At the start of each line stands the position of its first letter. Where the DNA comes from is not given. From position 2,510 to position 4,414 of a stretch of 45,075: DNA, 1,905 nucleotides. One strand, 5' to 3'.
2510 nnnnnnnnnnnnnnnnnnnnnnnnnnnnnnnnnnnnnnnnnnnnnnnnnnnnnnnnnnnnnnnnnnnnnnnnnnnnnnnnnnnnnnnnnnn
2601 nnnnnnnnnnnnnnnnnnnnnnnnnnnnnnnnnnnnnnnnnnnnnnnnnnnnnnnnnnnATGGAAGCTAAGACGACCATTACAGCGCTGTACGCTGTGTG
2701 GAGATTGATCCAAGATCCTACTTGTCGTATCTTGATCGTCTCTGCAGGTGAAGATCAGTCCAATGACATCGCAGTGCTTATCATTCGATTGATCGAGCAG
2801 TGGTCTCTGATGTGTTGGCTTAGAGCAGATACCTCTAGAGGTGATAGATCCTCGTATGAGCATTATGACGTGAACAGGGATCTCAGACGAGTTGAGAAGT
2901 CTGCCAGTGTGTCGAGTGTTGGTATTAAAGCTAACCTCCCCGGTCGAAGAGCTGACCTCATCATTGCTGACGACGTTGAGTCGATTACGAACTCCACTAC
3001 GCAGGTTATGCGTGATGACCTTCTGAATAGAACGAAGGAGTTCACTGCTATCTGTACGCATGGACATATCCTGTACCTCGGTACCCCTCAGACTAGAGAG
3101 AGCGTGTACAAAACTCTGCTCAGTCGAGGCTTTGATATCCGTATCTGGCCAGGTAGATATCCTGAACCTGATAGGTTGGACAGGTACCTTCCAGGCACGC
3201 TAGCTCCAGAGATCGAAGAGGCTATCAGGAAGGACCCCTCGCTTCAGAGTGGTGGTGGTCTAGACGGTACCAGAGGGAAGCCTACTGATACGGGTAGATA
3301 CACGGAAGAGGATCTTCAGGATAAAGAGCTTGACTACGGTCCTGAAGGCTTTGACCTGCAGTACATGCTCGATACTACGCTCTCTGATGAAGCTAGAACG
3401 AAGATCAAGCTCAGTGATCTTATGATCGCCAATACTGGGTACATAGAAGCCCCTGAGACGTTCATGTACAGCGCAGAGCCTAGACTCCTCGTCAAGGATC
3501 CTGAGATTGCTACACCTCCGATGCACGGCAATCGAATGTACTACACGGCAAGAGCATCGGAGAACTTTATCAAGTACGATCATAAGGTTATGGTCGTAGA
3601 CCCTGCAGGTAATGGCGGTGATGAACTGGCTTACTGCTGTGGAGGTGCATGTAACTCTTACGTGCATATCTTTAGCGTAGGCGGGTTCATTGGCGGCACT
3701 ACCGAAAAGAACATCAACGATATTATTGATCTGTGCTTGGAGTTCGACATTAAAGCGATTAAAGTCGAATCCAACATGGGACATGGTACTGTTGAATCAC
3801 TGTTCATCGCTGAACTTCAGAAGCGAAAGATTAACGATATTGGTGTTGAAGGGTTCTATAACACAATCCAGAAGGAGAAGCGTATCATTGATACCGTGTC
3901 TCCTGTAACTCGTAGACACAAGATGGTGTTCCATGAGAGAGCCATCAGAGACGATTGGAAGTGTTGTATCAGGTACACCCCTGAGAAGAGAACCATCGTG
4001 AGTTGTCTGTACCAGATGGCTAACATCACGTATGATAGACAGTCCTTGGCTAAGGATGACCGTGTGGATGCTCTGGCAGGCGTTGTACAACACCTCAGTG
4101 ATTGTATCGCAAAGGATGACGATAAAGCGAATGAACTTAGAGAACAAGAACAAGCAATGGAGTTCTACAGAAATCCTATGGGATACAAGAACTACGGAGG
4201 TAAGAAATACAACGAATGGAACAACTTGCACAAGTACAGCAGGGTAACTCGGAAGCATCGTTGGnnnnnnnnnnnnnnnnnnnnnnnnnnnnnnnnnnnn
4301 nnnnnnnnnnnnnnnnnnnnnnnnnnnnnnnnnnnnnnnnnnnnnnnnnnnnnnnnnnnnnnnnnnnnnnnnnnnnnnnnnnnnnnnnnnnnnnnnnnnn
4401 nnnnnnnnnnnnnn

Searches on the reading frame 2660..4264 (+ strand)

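Call 53: search_protein_families(library=pfam, proteins=[window:2660-4264:+], max_evalue=0.001)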
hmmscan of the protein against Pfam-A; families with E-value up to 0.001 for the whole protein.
window:2660-4264:+ (535 aa): 1 family
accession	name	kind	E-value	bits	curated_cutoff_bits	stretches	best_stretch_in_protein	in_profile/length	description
PF22530.2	Terminase-T7_RNaseH-like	-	3e-33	114.8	27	1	313-422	1-108/108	Terminase Bacteriophage T7, Ribonuclease H-like domain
